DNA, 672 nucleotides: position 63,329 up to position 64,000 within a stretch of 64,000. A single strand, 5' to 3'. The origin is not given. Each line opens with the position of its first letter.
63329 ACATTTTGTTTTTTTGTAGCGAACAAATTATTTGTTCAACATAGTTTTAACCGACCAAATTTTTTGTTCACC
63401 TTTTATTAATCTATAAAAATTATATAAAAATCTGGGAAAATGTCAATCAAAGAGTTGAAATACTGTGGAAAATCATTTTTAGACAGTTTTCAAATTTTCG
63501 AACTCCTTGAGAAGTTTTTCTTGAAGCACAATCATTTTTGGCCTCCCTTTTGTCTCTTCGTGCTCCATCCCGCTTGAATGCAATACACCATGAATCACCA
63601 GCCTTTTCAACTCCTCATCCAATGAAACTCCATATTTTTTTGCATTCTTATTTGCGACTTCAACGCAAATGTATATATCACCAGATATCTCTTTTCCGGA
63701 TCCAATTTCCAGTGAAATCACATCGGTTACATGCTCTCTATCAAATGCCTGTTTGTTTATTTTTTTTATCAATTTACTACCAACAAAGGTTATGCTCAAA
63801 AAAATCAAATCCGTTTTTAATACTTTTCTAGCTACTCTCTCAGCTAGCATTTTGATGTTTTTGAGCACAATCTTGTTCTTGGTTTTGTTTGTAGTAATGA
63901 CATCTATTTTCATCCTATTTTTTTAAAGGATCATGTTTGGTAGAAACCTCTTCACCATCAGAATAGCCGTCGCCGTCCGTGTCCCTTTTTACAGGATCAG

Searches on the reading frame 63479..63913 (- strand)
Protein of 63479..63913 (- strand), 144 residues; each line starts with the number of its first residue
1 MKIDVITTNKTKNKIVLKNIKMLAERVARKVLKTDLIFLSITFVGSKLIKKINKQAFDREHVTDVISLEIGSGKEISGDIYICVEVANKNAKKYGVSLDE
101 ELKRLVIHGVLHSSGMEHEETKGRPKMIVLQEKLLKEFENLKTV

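Call 58: find_encoding_contigs(protein=window:63479-63913:-, flank=10000, max_places=3)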
Protein window:63479-63913:- (144 aa): 4 contigs read that carry it; 1 place shown.
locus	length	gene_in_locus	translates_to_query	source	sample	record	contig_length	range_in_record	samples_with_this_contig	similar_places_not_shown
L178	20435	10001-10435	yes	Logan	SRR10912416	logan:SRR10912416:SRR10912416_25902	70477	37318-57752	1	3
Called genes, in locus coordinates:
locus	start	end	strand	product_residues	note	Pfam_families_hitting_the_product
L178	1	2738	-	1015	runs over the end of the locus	PF17757:UvrB_inter, PF02559:CarD_TRCF_RID, PF00270:DEAD, PF04851:ResIII, PF00271:Helicase_C, PF03461:TRCF (weak)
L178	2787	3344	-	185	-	PF01195:Pept_tRNA_hydro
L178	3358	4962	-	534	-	PF03816:LytR_cpsA_psr, PF13399:LytR_C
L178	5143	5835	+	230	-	PF10502:Peptidase_S26, PF00717:Peptidase_S24 (weak)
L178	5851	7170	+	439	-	PF13393:tRNA-synt_His, PF00587:tRNA-synt_2b, PF03129:HGTP_anticodon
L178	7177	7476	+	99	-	-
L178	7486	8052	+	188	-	PF00625:Guanylate_kin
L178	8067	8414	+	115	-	PF01243:PNPOx_N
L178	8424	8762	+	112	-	PF11969:DcpS_C, PF01230:HIT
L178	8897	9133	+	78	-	PF01165:Ribosomal_S21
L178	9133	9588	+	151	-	PF09424:YqeY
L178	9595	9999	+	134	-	PF18884:TSP3_bac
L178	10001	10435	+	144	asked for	PF02130:YbeY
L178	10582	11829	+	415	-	PF11104:PilM_2 (faint), PF02491:SHS2_FTSA, PF06723:MreB_Mbl, PF14450:FtsA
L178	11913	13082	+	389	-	PF00091:Tubulin, PF12327:FtsZ_C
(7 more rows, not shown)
